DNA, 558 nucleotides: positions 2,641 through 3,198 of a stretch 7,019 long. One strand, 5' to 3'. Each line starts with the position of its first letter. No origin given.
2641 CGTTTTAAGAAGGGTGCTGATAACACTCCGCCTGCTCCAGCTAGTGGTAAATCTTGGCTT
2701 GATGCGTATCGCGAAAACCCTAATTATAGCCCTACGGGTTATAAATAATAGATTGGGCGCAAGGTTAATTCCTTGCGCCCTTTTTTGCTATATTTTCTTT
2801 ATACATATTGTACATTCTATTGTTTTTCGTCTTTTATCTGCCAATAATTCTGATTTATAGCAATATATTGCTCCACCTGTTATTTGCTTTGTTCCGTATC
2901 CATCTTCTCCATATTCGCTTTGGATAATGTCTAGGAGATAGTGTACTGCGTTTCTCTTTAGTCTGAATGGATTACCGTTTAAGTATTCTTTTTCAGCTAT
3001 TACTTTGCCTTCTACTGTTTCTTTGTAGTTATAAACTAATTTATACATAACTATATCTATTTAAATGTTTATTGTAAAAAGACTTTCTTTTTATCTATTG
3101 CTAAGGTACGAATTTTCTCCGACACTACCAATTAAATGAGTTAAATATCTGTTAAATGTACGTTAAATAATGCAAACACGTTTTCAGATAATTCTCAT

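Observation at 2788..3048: Antisense 86-aa ORF in a family where all known genes share one strand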

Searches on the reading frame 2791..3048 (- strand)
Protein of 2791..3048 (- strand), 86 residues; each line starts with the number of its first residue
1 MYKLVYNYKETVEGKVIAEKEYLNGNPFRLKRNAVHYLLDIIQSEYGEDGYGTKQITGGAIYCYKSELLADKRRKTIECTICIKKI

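Call 4: search_protein_families(library=pfam, proteins=[window:2791-3048:-], max_evalue=1)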
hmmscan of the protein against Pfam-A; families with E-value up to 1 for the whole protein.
window:2791-3048:- (86 aa): 0 families

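Call 5: search_protein_families(library=phrogs, proteins=[window:2791-3048:-], max_evalue=1)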
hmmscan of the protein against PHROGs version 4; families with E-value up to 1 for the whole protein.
window:2791-3048:- (86 aa): 1 family
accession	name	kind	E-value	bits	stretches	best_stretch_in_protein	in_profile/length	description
phrog_24973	-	unknown function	0.0067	16.7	1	61-73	3-15/30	-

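Call 6: search_protein_families(library=ncbifam, proteins=[window:2791-3048:-], max_evalue=1)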
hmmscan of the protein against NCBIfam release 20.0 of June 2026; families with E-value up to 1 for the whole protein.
window:2791-3048:- (86 aa): 0 families

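Call 7: search_protein_families(library=padloc, proteins=[window:2791-3048:-], max_evalue=1)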
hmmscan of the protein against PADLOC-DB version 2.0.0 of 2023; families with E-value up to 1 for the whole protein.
window:2791-3048:- (86 aa): 0 families

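Call 8: find_homologous_proteins(query=window:2791-3048:-, max_evalue=0.01)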
Query window:2791-3048:- (86 aa): 37 proteins with E <= 0.01 among 37 candidates.
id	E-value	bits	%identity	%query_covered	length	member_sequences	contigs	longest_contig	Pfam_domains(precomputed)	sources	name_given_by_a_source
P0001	2.6e-48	179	97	100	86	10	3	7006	-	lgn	-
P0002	3.6e-46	173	94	100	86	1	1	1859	-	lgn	-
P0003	8.4e-40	152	83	100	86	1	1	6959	-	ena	-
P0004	7.7e-37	143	78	100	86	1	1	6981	-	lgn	-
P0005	5.9e-36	140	78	100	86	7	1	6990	-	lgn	-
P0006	7.9e-36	140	74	100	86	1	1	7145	-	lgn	-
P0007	2.4e-35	138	77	100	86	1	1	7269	-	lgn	-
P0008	3.5e-35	137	74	100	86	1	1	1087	-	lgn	-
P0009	5.2e-35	137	78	100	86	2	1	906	-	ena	-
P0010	1.0e-34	136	73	100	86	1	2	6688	-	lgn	-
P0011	1.2e-34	136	74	100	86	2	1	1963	-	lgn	-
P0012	1.9e-34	135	76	100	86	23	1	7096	-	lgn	-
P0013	3.1e-34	134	77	100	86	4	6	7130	-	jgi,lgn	jgi:hypothetical protein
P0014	5.8e-34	134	72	100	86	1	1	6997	-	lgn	-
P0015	6.5e-34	133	74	100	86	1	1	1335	-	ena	-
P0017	1.1e-32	130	69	100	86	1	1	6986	-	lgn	-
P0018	1.6e-32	129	72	100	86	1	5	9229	-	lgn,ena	-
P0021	2.1e-32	129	70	100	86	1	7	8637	-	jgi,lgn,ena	jgi:predicted type IV restriction endonuclease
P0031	6.3e-29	118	70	100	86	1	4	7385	-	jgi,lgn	jgi:hypothetical protein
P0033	2.4e-26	109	66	100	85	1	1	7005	-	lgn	-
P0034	4.4e-26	108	67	100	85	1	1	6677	-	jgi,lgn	jgi:hypothetical protein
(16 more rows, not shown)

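Call 9: search_solved_structures(query=window:2791-3048:-, max_evalue=10)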
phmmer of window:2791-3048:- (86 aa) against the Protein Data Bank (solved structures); distinct sequences matched with E-value up to 10: 0.

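Call 11: find_related_loci(query=window:2791-3048:-, collection=viral_contigs, flank=5000)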
Query window:2791-3048:- (86 aa) in viral_contigs; peptide patterns used: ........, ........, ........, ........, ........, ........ (x = any residue, [..] = any of these).
9 stretches matched a pattern, but none encodes a relative of the query by tblastn (E <= 1e-3).

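Call 12: find_encoding_contigs(protein=P0033, flank=8000, max_places=2)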
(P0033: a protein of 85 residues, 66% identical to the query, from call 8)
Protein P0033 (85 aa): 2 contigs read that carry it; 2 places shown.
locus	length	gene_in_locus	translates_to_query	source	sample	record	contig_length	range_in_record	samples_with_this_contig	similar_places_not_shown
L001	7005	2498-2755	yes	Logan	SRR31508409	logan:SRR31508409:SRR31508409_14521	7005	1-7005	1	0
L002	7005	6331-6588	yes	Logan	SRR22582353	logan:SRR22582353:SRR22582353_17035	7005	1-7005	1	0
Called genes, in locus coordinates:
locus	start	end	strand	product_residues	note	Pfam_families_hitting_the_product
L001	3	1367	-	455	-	?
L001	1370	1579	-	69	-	-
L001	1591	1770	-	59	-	-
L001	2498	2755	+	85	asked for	-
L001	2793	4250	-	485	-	-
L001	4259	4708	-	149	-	-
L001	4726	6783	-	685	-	PF02305:Phage_F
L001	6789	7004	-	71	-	?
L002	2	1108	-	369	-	?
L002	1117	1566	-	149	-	-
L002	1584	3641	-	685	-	PF02305:Phage_F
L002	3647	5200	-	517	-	PF23343:REP_ORF2-G2P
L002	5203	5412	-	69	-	-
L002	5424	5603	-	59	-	-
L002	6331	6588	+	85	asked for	-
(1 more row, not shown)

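Call 13: find_encoding_contigs(protein=P0021, flank=8000, max_places=3)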
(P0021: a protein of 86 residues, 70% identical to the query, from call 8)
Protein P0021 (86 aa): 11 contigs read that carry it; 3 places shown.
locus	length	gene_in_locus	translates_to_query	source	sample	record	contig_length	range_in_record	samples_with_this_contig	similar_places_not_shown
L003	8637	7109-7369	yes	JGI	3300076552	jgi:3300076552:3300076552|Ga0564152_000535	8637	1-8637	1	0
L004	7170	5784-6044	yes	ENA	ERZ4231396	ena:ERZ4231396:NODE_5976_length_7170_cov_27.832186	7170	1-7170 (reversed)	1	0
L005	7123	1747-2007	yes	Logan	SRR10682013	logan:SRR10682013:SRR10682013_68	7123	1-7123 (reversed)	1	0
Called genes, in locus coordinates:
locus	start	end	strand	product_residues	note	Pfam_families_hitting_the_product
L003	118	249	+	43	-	-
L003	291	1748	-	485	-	-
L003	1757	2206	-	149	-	-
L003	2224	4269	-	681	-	PF02305:Phage_F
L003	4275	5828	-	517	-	PF23343:REP_ORF2-G2P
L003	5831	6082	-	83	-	-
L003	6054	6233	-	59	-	-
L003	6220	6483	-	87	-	-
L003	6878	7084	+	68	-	-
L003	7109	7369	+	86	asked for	-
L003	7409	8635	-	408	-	?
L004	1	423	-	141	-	?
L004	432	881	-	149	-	-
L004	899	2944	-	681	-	PF02305:Phage_F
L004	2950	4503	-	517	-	PF23343:REP_ORF2-G2P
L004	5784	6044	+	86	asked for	-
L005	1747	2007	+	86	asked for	-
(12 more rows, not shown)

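Call 14: find_encoding_contigs(protein=P0017, flank=8000, max_places=2)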
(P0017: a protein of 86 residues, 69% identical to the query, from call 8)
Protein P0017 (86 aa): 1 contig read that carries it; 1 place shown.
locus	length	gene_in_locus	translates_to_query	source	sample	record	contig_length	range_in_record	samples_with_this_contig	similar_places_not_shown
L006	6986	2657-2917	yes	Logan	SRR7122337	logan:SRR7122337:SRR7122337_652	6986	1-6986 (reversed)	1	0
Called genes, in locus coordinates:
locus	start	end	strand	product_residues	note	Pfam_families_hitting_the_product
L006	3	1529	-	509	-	?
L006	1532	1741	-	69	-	-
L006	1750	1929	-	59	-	-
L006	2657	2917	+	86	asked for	-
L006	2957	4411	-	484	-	-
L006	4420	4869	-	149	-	-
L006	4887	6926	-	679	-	PF02305:Phage_F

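Call 15: find_encoding_contigs(protein=P0018, flank=8000, max_places=3)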
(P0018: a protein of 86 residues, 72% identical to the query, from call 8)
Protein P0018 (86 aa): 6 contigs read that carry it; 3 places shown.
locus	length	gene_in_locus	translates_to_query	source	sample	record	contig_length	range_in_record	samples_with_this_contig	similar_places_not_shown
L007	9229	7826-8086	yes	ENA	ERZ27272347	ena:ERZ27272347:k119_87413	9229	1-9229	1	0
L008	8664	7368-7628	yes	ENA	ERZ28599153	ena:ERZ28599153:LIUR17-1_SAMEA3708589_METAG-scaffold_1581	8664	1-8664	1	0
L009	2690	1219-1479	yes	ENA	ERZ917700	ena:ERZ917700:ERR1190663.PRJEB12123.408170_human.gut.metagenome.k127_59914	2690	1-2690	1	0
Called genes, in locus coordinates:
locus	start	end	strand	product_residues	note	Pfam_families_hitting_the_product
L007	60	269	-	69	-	-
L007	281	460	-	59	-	-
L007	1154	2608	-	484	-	-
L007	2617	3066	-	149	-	-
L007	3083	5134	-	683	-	PF02305:Phage_F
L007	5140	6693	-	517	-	PF23343:REP_ORF2-G2P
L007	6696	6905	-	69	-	-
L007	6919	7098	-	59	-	-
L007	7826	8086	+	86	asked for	-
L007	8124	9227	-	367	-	?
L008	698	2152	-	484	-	-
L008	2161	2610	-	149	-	-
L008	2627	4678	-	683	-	PF02305:Phage_F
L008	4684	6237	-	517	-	PF23343:REP_ORF2-G2P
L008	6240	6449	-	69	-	-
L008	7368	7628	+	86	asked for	-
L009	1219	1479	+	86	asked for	-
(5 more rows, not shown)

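Call 17: find_related_loci(query=A1, collection=metagenome_contigs, flank=5000)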
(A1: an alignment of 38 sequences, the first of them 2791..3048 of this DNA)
Query A1 (86 aa) in metagenome_contigs; peptide patterns used: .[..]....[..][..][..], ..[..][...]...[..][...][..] (x = any residue, [..] = any of these).
498 stretches matched a pattern, but none encodes a relative of the query by tblastn (E <= 1e-3).

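Call 18: find_related_loci(query=A1, collection=genome_contigs, flank=10000)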
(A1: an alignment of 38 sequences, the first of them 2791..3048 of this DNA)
Query A1 (86 aa) in genome_contigs; peptide patterns used: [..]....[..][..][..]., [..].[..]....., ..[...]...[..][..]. (x = any residue, [..] = any of these).
74 stretches matched a pattern, but none encodes a relative of the query by tblastn (E <= 1e-3).

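Call 19: search_dna_similar(query=window:2791-3048:-, collection=phages, mode=protein, max_evalue=0.001, max_rows=30)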
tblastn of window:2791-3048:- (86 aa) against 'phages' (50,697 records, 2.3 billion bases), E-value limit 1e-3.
Records with a match: 8; places in all: 9; records where one place covers at least 80% of the query: 6.
Best place of each record, by identity: 60-80% 1; <60% 7.
By first word of the organism name: Microvirus 4; Microviridae 4.
By host as written in the record: porcine 4; - 3; Homo sapiens 1.
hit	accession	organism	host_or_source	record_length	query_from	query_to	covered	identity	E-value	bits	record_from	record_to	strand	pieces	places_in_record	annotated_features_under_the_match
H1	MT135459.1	Microvirus sp.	porcine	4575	1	67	78%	62.7%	1e-15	75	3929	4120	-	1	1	none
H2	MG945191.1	Microviridae sp.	pig feces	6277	1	74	86%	56.8%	9e-17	78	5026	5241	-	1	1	none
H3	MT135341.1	Microvirus sp.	porcine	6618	1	69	80%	55.1%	7e-15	73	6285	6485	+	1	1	none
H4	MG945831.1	Microviridae sp.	pig feces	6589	1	71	83%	52.1%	4e-14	71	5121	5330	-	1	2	none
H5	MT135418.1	Microvirus sp.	porcine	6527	1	74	86%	50.0%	1e-14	72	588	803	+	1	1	none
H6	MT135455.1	Microvirus sp.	porcine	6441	1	71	83%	51.4%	3e-14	71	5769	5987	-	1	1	none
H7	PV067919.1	Microviridae sp.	Homo sapiens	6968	1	73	85%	47.9%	7e-15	73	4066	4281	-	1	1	none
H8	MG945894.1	Microviridae sp.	dog feces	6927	1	66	77%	43.9%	6e-6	48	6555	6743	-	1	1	similar to hypothetical protein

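Call 21: find_encoding_contigs(protein=P0034, flank=8000, max_places=2)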
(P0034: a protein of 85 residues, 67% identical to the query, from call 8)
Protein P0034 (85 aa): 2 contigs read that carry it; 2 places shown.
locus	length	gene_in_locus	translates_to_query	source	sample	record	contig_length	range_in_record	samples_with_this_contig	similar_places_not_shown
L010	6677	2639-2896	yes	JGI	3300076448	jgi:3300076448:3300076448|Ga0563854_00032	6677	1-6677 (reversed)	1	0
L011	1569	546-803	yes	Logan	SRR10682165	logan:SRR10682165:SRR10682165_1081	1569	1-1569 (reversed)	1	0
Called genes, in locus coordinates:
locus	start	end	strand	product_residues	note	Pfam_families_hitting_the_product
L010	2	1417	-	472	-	?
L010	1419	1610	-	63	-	-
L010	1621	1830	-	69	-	-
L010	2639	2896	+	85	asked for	-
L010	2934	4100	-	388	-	-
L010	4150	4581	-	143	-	-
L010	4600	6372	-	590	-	PF02305:Phage_F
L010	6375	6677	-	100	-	?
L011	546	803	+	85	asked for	-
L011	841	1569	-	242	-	?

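Call 22: find_encoding_contigs(protein=P0031, flank=8000, max_places=2)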
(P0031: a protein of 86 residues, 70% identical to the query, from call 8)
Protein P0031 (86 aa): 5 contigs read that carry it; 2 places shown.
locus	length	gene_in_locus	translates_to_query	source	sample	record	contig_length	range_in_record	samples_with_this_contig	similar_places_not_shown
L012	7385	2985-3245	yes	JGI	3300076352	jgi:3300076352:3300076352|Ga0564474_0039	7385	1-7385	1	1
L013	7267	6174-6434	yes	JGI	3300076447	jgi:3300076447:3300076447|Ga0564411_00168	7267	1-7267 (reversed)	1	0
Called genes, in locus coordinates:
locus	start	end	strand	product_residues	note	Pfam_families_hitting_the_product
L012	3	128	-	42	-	?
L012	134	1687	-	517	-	PF23343:REP_ORF2-G2P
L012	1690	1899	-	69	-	-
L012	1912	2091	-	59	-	-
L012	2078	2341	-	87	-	-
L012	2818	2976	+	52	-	-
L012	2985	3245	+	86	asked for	-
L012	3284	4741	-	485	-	-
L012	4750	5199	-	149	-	-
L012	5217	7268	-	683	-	PF02305:Phage_F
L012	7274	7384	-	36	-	?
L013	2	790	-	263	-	?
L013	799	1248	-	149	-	-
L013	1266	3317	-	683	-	PF02305:Phage_F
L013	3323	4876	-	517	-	PF23343:REP_ORF2-G2P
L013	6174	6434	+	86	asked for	-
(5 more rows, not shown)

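Call 23: get_annotated_region(hit=H2, flank=7000)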
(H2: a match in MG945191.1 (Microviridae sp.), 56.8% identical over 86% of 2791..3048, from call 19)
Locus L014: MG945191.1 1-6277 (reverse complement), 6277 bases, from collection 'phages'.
description: UNVERIFIED: Microviridae sp. isolate 696-1711, complete genome.
organism: Microviridae sp. (NCBI taxid 2202644)
taxonomy: Viruses; Monodnaviria; Sangervirae; Phixviricota; Malgrandaviricetes; Petitvirales; Microviridae
host: -; source: pig feces; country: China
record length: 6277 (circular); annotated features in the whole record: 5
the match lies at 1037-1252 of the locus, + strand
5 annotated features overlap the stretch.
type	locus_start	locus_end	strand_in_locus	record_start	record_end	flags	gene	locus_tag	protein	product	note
misc_feature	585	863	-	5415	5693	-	-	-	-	-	similar to hypothetical protein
misc_feature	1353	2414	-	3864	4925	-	-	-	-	-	similar to VP2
misc_feature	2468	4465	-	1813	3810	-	-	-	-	-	similar to VP1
misc_feature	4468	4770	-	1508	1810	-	-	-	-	-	similar to hypothetical protein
misc_feature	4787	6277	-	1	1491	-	-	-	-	-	similar to VP4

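Call 24: get_annotated_region(hit=H4, flank=7000)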
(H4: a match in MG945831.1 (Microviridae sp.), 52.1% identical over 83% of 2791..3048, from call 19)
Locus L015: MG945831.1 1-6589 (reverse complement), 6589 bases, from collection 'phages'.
description: UNVERIFIED: Microviridae sp. isolate 9359-1602, complete genome.
organism: Microviridae sp. (NCBI taxid 2202644)
taxonomy: Viruses; Monodnaviria; Sangervirae; Phixviricota; Malgrandaviricetes; Petitvirales; Microviridae
host: -; source: pig feces; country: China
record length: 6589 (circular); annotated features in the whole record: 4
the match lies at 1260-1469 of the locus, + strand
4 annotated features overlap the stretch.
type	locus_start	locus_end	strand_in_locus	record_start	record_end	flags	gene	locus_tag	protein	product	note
misc_feature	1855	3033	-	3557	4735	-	-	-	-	-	similar to VP2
misc_feature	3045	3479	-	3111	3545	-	-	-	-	-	similar to hypothetical protein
misc_feature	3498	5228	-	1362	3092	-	-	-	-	-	similar to VP1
misc_feature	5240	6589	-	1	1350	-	-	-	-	-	similar to VP4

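Call 25: get_annotated_region(hit=H3, flank=7000)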
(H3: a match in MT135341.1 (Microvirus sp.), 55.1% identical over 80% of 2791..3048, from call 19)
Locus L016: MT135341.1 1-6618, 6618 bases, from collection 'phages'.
description: UNVERIFIED: Microvirus sp. isolate VIRES_GX04_2265091, complete genome.
organism: Microvirus sp. (NCBI taxid 2202559)
taxonomy: Viruses; Monodnaviria; Sangervirae; Phixviricota; Malgrandaviricetes; Petitvirales; Microviridae
host: porcine; source: -; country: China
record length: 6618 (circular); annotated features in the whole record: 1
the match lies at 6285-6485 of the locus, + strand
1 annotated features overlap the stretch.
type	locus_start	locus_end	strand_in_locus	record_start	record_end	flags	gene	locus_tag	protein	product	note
CDS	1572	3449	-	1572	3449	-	-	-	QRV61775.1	major capsid protein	-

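Call 26: get_annotated_region(hit=H8, flank=7000)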
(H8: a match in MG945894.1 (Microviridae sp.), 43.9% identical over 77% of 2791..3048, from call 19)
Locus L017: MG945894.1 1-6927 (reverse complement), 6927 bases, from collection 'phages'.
description: UNVERIFIED: Microviridae sp. isolate 1962-1602, partial genome.
organism: Microviridae sp. (NCBI taxid 2202644)
taxonomy: Viruses; Monodnaviria; Sangervirae; Phixviricota; Malgrandaviricetes; Petitvirales; Microviridae
host: -; source: dog feces; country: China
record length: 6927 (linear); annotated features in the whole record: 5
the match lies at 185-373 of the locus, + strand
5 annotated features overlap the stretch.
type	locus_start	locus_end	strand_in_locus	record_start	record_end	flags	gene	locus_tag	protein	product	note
misc_feature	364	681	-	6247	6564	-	-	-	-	-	similar to hypothetical protein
misc_feature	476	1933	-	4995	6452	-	-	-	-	-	similar to VP2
misc_feature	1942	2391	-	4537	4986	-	-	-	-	-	similar to hypothetical protein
misc_feature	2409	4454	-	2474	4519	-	-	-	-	-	similar to VP1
misc_feature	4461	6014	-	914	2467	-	-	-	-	-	similar to VP4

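Call 27: get_annotated_region(hit=H7, flank=7000)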
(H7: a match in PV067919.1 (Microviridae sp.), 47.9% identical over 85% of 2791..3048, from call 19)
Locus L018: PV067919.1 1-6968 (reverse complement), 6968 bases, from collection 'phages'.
description: Microviridae sp. isolate DZY07_k141_12628, complete genome.
organism: Microviridae sp. (NCBI taxid 2202644)
taxonomy: Viruses; Monodnaviria; Sangervirae; Phixviricota; Malgrandaviricetes; Petitvirales; Microviridae
host: Homo sapiens; source: -; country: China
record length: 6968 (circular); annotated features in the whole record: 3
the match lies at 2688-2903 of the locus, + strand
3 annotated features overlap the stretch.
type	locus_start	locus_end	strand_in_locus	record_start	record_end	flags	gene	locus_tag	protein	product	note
CDS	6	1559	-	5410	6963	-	-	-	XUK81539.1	replication associated protein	-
CDS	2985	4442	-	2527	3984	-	-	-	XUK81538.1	minor capsid protein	-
CDS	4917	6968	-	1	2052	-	-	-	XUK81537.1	major capsid protein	-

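Call 39: predict_structure(alignment_id=A1)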
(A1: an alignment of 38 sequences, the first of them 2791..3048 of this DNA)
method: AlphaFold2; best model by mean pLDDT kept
length: 86 residues; sequences in the alignment: 38
mean_pLDDT: 93.1   pTM: 0.77
mean pLDDT of the five models: 93.1, 91.4, 89.6, 89.1, 88.9
residues with pLDDT >= 90: 71; 70-90: 15; 50-70: 0; < 50: 0
segments of 3 or more residues with pLDDT < 50: none
pLDDT, mean of each block of 10 residues (from residue 1): 95 92 91 94 95 92 94 92 93
secondary structure, 60 per line:
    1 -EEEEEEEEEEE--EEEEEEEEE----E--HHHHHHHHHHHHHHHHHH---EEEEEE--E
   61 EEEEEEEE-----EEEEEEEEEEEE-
elements in order: E2-12 E15-23 H31-48 E52-57 E60-68 E74-85

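Call 42: search_protein_representatives(alignment_id=A1)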
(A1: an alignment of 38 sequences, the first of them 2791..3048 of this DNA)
Query: 38 sequences, 86 profile positions. Proteins with E-value up to 0.001 (for the whole library): 16; up to 1e-10: 8; up to 1e-30: 1. The best 16 are listed.
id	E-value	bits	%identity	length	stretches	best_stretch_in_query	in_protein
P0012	5.5e-49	180.6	-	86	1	1-86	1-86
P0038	1.5e-27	111.8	-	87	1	1-86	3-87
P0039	8.2e-17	77.4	-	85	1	1-86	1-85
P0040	1.9e-16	76.3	-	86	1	1-85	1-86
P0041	1.7e-13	66.8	-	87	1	1-85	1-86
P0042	5.6e-12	61.9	-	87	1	1-85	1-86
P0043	1.1e-11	61.0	-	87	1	14-84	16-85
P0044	8.0e-11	58.3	-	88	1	1-85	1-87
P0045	3.0e-10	56.4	-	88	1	1-85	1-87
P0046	3.7e-10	56.1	-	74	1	24-84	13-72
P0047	1.4e-09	54.3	-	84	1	1-85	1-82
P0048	2.1e-09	53.7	-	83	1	1-86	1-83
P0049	6.0e-09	52.3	-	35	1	1-34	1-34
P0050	1.2e-07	48.1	-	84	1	1-86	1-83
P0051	6.1e-06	42.6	-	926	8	10-38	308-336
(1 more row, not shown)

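Call 44: fold_search(model_id=the predicted structure, library=pdb)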
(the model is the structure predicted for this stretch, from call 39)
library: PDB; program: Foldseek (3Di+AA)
matches with E <= 10: 1069; with E <= 0.001: 0
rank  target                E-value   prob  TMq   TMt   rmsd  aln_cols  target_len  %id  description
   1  3luo_A                9.8e-03  0.28  0.22  0.14  13.4       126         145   11  Crystal Structure and functional characterization of the thermophilic prolyl isomerase and chaperone SlyD (released 2010-03-31)
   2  5gpo_B                1.5e-02  0.82  0.31  0.24   9.0        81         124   11  The sensor domain structure of the zinc-responsive histidine kinase CzcS from Pseudomonas Aeruginosa (released 2017-08-09)
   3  4ew7                  2.7e-02  0.82  0.37  0.29  10.2       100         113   13  The crystal structure of conjugative transfer PAS_like domain from Salmonella enterica subsp. enterica serovar Typhimuri (released 2012-09-12)
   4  3cgm                  3.1e-02  0.21  0.22  0.15  13.1       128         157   11  Crystal structure of thermophilic SlyD (released 2009-03-10)
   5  4odq_A                4.0e-02  0.60  0.34  0.30   8.1        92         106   16  Structure of SlyD delta-IF from Thermus thermophilus in complex with S3 peptide (released 2015-01-14)
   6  5gpo_A                4.3e-02  0.63  0.31  0.24   9.2        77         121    9  The sensor domain structure of the zinc-responsive histidine kinase CzcS from Pseudomonas Aeruginosa (released 2017-08-09)
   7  4odr_A                4.6e-02  0.69  0.37  0.32   8.5        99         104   14  Structure of SlyD delta-IF from Thermus thermophilus in complex with FK506 (released 2015-01-14)
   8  4odm_B                4.6e-02  0.25  0.26  0.17  13.6       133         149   12  Structure of SlyD from Thermus thermophilus in complex with S2-W23A peptide (released 2015-01-14)
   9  4odr_B                4.9e-02  0.47  0.33  0.29   8.7        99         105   18  Structure of SlyD delta-IF from Thermus thermophilus in complex with FK506 (released 2015-01-14)
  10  4odo_B                4.9e-02  0.18  0.22  0.14  13.2       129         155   12  Structure of SlyD from Thermus thermophilus in complex with FK506 (released 2015-01-14)
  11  4odp_A                5.5e-02  0.63  0.35  0.31   8.3        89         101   18  Structure of SlyD delta-IF from Thermus thermophilus in complex with S2-W23A peptide (released 2015-01-14)
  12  7oxg_A                5.5e-02  0.60  0.35  0.31   8.2        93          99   16  ttSlyD FKBP domain with M8A pseudo-wild-type S2 peptide (released 2022-03-16)
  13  7oxg_B                7.2e-02  0.77  0.38  0.34   8.5       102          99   11  ttSlyD FKBP domain with M8A pseudo-wild-type S2 peptide (released 2022-03-16)
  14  4odm_A                7.2e-02  0.18  0.26  0.17  13.1       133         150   13  Structure of SlyD from Thermus thermophilus in complex with S2-W23A peptide (released 2015-01-14)
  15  4odo_C                8.1e-02  0.18  0.26  0.16  13.6       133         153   13  Structure of SlyD from Thermus thermophilus in complex with FK506 (released 2015-01-14)
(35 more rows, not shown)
